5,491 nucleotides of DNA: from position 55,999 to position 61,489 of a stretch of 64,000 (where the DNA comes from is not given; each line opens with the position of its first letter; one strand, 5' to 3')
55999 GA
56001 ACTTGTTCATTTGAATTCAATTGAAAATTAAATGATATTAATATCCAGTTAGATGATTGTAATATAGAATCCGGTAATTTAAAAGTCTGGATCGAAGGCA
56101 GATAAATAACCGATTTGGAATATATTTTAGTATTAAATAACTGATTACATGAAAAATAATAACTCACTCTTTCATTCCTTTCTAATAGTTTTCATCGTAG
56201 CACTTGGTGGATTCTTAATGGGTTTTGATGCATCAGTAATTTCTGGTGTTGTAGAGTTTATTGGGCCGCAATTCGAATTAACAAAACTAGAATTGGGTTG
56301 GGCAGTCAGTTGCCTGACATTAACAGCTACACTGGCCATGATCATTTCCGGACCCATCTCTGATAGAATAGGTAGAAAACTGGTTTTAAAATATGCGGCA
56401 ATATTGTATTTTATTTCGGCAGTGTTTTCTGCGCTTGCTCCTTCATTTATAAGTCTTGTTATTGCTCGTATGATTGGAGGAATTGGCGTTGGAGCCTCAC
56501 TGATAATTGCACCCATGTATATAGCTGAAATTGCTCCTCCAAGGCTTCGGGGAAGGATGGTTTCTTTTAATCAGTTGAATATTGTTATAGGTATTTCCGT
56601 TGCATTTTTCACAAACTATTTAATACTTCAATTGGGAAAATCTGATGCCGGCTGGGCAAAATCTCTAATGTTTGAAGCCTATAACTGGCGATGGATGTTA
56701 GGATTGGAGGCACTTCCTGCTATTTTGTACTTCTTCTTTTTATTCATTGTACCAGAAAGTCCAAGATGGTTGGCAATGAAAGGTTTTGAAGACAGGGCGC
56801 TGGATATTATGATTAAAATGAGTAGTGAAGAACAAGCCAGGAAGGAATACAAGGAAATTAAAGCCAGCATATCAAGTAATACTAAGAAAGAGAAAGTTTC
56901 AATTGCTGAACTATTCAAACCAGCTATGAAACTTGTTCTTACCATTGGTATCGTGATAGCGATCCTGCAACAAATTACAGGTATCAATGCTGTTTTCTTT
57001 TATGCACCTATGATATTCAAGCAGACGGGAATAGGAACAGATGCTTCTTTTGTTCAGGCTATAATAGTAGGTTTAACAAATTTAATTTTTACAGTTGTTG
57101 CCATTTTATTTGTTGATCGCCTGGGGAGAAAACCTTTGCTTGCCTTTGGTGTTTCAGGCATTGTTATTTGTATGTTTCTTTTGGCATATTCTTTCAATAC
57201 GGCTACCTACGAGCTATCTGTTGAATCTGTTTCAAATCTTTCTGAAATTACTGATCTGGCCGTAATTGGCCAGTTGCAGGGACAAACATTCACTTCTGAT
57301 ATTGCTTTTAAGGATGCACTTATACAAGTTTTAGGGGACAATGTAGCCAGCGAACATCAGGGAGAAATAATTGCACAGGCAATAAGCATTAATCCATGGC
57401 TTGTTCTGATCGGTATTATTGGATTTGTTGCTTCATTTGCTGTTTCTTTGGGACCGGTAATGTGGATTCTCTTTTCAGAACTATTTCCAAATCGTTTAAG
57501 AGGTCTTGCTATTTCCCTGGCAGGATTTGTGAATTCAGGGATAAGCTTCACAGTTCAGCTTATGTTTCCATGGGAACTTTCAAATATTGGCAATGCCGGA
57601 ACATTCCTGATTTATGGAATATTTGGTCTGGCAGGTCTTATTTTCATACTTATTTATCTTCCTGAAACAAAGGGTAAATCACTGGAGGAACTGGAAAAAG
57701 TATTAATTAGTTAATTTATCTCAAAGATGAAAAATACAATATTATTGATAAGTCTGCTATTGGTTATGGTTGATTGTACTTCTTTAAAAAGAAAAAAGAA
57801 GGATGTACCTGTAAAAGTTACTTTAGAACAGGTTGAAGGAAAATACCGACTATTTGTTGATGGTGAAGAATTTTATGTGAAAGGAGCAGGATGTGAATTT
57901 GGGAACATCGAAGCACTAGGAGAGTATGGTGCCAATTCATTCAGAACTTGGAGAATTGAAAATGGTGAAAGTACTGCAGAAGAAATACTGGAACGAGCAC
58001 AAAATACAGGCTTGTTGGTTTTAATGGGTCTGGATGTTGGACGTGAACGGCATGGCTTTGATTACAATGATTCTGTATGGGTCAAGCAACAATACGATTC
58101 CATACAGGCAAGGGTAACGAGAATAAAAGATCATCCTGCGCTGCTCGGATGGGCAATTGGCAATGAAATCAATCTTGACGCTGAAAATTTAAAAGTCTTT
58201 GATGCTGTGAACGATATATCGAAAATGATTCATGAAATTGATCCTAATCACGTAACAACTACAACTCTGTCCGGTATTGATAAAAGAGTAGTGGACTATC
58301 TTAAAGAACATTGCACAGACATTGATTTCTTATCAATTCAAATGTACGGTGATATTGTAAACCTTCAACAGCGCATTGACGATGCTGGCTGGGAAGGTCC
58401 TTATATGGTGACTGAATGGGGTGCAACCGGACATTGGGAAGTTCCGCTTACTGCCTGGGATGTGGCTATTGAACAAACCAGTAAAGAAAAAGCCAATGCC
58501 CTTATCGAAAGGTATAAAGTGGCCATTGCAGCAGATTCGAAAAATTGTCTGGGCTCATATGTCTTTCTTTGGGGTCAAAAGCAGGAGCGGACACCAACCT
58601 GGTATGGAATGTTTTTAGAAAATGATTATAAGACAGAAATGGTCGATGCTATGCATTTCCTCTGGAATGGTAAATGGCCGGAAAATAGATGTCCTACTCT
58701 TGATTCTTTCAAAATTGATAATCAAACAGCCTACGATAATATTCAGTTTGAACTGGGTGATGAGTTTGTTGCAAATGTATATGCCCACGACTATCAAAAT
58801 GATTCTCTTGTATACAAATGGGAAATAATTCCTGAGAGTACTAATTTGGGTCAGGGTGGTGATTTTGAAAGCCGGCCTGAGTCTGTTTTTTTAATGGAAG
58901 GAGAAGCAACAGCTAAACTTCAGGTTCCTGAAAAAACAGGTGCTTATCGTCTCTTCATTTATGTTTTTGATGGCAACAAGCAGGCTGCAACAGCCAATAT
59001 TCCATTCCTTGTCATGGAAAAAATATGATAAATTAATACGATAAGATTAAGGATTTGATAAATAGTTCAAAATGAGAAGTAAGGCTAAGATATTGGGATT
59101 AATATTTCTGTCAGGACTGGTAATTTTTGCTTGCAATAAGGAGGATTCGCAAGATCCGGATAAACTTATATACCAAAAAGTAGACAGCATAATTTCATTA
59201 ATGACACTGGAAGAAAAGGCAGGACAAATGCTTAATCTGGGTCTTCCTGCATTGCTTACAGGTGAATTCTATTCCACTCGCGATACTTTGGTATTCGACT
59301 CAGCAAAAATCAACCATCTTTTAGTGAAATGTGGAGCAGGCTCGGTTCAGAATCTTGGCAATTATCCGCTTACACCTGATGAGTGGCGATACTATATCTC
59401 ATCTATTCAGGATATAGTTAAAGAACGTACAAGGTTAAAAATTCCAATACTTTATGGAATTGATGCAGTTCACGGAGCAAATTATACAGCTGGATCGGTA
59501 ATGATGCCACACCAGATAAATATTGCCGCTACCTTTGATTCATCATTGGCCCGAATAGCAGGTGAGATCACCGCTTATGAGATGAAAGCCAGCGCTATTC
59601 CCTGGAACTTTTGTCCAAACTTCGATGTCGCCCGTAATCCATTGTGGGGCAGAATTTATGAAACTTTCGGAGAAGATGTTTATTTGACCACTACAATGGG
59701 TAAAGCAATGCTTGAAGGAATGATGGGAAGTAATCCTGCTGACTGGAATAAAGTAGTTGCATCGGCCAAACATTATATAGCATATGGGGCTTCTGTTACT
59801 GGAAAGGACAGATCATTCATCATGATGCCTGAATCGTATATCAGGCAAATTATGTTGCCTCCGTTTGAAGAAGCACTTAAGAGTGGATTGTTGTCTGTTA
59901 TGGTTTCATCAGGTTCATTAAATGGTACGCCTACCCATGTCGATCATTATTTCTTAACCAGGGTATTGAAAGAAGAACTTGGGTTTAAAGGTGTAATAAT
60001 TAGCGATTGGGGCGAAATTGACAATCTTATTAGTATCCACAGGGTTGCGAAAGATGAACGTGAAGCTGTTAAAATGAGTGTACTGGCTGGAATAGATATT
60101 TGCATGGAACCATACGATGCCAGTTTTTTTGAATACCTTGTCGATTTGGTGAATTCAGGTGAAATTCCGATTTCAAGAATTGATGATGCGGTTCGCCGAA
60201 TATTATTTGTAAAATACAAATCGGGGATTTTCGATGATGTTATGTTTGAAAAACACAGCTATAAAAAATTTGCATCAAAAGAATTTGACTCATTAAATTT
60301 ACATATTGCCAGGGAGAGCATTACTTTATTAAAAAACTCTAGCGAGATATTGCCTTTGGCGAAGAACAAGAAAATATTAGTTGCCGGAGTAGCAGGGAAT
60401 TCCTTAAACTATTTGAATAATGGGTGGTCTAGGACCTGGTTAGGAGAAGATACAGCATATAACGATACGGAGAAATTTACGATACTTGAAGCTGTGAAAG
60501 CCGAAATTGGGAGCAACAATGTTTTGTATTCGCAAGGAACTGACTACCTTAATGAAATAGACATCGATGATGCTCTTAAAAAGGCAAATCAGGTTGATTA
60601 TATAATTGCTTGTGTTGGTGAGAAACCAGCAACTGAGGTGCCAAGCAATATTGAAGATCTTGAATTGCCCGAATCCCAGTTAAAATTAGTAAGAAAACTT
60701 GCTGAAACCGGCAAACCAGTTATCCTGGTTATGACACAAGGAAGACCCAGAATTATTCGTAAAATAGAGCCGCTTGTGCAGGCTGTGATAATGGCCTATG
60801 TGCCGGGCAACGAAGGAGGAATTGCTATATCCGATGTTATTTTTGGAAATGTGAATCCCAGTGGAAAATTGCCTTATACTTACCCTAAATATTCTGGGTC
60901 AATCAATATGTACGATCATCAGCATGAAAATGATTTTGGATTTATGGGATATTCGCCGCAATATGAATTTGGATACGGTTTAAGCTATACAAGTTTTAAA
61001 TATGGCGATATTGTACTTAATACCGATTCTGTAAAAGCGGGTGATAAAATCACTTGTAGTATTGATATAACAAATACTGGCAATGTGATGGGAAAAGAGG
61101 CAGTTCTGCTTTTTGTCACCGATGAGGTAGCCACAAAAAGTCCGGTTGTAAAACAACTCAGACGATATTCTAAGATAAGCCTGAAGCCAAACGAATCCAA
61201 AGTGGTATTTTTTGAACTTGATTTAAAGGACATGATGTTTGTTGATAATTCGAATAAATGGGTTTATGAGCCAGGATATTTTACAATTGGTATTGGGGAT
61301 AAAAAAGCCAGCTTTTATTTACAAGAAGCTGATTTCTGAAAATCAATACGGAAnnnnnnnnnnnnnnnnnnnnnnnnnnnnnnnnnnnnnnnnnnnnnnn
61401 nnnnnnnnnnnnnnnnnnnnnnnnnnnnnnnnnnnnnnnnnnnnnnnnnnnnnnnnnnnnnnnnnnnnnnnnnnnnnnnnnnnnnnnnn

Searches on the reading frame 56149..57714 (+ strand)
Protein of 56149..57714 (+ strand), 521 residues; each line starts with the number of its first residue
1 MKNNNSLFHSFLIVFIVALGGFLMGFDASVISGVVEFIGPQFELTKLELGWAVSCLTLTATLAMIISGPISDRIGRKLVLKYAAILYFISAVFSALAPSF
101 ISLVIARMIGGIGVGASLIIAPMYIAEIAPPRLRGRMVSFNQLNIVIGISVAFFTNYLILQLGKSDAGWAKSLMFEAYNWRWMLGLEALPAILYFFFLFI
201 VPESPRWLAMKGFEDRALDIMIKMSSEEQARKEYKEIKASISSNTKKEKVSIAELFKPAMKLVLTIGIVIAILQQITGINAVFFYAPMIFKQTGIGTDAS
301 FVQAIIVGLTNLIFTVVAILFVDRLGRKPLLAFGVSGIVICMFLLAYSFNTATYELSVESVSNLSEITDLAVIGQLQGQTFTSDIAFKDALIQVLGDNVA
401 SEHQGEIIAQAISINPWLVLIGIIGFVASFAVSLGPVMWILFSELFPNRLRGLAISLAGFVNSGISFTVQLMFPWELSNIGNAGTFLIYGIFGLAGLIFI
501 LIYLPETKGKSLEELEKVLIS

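Call 7: search_protein_families(library=pfam, proteins=[window:56149-57714:+], max_evalue=0.001)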
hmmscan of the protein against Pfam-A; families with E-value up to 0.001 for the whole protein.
window:56149-57714:+ (521 aa): 2 families
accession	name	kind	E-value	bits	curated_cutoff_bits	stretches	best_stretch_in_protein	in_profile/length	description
PF00083.30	Sugar_tr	-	6.2e-113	378.5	22.3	2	14-349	2-336/452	Sugar (and other) transporter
PF07690.21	MFS_1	-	2.2e-39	135.8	33.4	2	17-354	1-294/347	Major Facilitator Superfamily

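Call 24: search_protein_families(library=ncbifam, proteins=[window:56149-57714:+], max_evalue=0.00001)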
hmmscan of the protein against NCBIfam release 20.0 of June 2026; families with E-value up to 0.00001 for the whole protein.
window:56149-57714:+ (521 aa): 32 families (the best 25 are shown)
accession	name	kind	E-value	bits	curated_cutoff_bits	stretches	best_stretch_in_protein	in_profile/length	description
TIGR00879.1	SP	subfamily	2.1e-110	369.7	237.8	2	3-363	48-411/510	sugar porter family MFS transporter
NF007484.0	PRK10077.1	equivalog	3.4e-103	346.1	608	2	3-355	3-363/480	D-xylose transporter XylE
NF052357.1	GlucTporGlcPStph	equivalog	5.1e-85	285.9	750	2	10-347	5-323/445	glucose transporter GlcP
TIGR00898.1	2A0119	subfamily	8.8e-35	120.4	550.75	1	53-346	132-403/506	cation transport protein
TIGR00895.1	2A0115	subfamily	5e-32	111.3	418.55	1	10-358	14-344/398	aromatic acid/H+ symport family MFS transporter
NF053517.1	HbztTptrPcaK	equivalog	7e-18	64.8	770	1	10-234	17-228/437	4-hydroxybenzoate transporter PcaK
NF003024.0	PRK03893.1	subfamily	3.5e-16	59.1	604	1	15-272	23-266/497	sialate:H+ symport family MFS transporter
NF008586.0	PRK11551.1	equivalog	1.1e-15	57.6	410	1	9-153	15-156/406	3-(3-hydroxy-phenyl)propionate transporter MhpT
TIGR00883.1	2A0106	subfamily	1.8e-15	57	443.45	1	64-167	52-163/400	metabolite/H+ symporter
TIGR00891.1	2A0112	subfamily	3.6e-14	52.6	552.9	1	15-336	14-314/405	sialate:H+ symport family MFS transporter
TIGR00886.1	2A0108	subfamily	1.2e-11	44.3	311.7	1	16-356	4-320/368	NarK family nitrate/nitrite MFS transporter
TIGR00880.1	2_A_01_02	superfamily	2.1e-11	44.1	131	1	60-201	11-137/141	multidrug resistance protein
TIGR01299.1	synapt_SV2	subfamily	3.8e-11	41.6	637.3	1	18-226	173-379/742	synaptic vesicle protein SV2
NF000009.1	tet_MFS_Tcr3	exception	5.6e-11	41.7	1000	1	20-147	39-165/512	tetracycline efflux MFS transporter Tcr3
TIGR00887.1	2A0109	equivalog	1.1e-10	41.1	610.3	1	13-353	17-390/502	phosphate:H+ symporter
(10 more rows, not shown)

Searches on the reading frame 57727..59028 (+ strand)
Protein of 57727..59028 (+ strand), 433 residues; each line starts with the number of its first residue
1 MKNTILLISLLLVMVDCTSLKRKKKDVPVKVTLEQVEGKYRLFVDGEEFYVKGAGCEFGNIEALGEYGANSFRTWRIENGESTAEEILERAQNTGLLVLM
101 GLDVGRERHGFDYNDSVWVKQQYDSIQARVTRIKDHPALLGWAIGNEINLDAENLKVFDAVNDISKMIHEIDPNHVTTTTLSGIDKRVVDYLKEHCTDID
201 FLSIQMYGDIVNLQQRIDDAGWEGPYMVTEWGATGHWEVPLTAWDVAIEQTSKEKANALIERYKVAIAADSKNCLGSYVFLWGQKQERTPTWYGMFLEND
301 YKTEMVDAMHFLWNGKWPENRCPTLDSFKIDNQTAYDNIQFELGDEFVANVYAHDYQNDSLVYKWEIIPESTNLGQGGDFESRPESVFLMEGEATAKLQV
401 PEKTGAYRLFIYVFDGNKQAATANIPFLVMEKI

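Call 7: search_protein_families(library=pfam, proteins=[window:57727-59028:+], max_evalue=0.001)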
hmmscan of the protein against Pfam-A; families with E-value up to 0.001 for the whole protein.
window:57727-59028:+ (433 aa): 2 families
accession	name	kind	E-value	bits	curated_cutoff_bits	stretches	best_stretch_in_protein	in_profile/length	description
PF02836.23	Glyco_hydro_2_C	-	1.4e-05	24.8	21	1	114-234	102-213/302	Glycosyl hydrolases family 2, TIM barrel domain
PF03198.20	Glyco_hydro_72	-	5e-05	23.2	25.9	1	60-174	59-176/314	Glucanosyltransferase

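Call 23: search_solved_structures(query=window:57727-59028:+, max_evalue=0.01)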
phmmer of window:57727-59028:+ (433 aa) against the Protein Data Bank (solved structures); distinct sequences matched with E-value up to 0.01: 16.
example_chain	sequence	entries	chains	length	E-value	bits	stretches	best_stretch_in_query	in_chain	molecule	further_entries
9oro_A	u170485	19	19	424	1.8e-89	303.5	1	26-428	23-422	Glycoside hydrolase family 158 | GH158(Pro)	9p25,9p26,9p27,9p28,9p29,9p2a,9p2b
6pal_A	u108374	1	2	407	9e-81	274.9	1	31-430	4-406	Uncharacterized protein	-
4jkm_A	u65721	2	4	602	6.8e-06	28.2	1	42-234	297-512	Beta-glucuronidase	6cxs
7cwd_A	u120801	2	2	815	9e-05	24.5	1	82-214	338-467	beta-glalactosidase | beta-galactosidase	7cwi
6b6l_A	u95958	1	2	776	9.2e-05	24.4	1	74-192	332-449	Glycosyl hydrolase family 2, sugar binding domain protein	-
7rsk_A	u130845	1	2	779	9.3e-05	24.4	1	74-192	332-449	Glycosyl hydrolase family 2, sugar binding domain protein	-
4ypj_A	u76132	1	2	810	0.00013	23.9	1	66-187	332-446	Beta galactosidase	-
6ld0_A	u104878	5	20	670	0.0003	22.7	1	47-214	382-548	LacZ1 Beta-galactosidase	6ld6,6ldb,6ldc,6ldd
6u7i_A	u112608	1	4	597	0.00039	22.4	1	84-222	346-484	Beta-glucuronidase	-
5t98_A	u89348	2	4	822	0.00065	21.6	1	61-179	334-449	Glycoside Hydrolase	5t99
8q2h_A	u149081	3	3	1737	0.00082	21.3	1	66-187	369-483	beta-galactosidase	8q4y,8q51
6mvf_A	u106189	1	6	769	0.002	20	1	131-179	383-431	Beta-galactosidase/beta-glucuronidase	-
5z1b_A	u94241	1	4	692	0.0021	19.9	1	47-214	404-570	Glycosyl hydrolase family 2, TIM barrel domain protein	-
7vqm_A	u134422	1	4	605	0.0067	18.3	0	109-245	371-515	GH2 beta-galacturonate AqGalA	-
9bey_A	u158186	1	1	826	0.0076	18.1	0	61-183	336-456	GH2 beta-galactosidase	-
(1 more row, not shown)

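Call 24: search_protein_families(library=ncbifam, proteins=[window:57727-59028:+], max_evalue=0.00001)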
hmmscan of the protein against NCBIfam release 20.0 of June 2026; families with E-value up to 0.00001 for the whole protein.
window:57727-59028:+ (433 aa): 1 family
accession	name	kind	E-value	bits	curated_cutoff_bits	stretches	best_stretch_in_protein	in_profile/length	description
NF041463.1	GalB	equivalog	1.5e-06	26.4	900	1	61-186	395-517/869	beta-galactosidase GalB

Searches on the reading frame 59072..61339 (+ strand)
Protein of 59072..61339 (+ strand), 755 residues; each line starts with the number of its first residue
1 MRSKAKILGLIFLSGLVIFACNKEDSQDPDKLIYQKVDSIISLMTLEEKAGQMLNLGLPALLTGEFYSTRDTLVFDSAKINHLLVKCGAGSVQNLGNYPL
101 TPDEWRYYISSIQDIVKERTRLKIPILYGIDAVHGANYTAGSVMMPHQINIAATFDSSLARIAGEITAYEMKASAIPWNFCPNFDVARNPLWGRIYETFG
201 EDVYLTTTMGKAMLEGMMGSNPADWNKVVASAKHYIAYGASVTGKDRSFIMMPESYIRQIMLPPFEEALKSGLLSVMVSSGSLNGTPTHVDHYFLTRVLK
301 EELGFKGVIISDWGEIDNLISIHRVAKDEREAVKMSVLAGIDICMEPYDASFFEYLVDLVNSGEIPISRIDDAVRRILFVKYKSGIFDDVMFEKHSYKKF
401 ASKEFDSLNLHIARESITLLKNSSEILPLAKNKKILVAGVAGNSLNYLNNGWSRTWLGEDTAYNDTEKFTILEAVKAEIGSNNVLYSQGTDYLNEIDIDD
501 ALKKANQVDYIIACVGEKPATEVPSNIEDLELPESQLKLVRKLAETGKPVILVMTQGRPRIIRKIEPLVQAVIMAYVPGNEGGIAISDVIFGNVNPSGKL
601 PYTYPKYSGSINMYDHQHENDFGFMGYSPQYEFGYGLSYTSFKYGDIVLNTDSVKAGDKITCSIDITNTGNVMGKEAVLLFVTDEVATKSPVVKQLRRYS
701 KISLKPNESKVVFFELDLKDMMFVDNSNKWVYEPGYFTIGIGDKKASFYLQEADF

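Call 7: search_protein_families(library=pfam, proteins=[window:59072-61339:+], max_evalue=0.001)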
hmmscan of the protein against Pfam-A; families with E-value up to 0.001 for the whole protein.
window:59072-61339:+ (755 aa): 3 families
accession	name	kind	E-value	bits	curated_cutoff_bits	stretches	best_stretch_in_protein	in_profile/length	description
PF00933.27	Glyco_hydro_3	-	1.2e-66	225.8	27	1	45-378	1-314/316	Glycosyl hydrolase family 3 N terminal domain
PF01915.27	Glyco_hydro_3_C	-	1.7e-45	155.9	31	1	417-639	1-200/200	Glycosyl hydrolase family 3 C-terminal domain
PF14310.12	Fn3-like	-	4.3e-14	52.8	25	1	676-743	1-69/71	Fibronectin type III-like domain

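Call 8: find_encoding_contigs(protein=window:59072-61339:+, flank=10000, max_places=6)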
Protein window:59072-61339:+ (755 aa): no gene with exactly this product is on record in the collection.

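Call 24: search_protein_families(library=ncbifam, proteins=[window:59072-61339:+], max_evalue=0.00001)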
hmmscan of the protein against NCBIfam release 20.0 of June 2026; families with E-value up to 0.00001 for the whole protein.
window:59072-61339:+ (755 aa): 8 families
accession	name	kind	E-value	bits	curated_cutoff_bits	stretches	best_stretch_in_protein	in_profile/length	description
NF011678.0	PRK15098.1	equivalog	2e-139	466.3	666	1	109-745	89-754/765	beta-glucosidase BglX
NF052331.1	Bet13-16Glucosase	equivalog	3.8e-122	408.9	1330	2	116-440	67-397/750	exo-beta-d-1,3/1,6-glucosidase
NF041579.1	betaxyl_Flavo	equivalog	2.9e-115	386.1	1350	1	118-749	59-707/716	beta-xylosidase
NF052329.1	XyloArabinsidase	equivalog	7.4e-112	374.8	1050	1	35-746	4-720/750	beta-xylosidase/alpha-l-arabinosidase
NF041776.1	xylosidase_Xyl3A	equivalog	1.7e-100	337.3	1250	2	118-505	39-437/846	xylan 1,4-beta-xylosidase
NF041610.1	alph_arabinopyran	equivalog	7.8e-62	209.5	1300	1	144-743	60-640/738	exo-alpha-(1->6)-L-arabinopyranosidase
NF052330.1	BetGlucosiCelf0468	equivalog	4.5e-53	180.6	1300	2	138-457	50-359/817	beta-d-glucosidase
NF003740.0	PRK05337.1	equivalog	5e-08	32.5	207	1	157-345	97-279/340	beta-N-acetylhexosaminidase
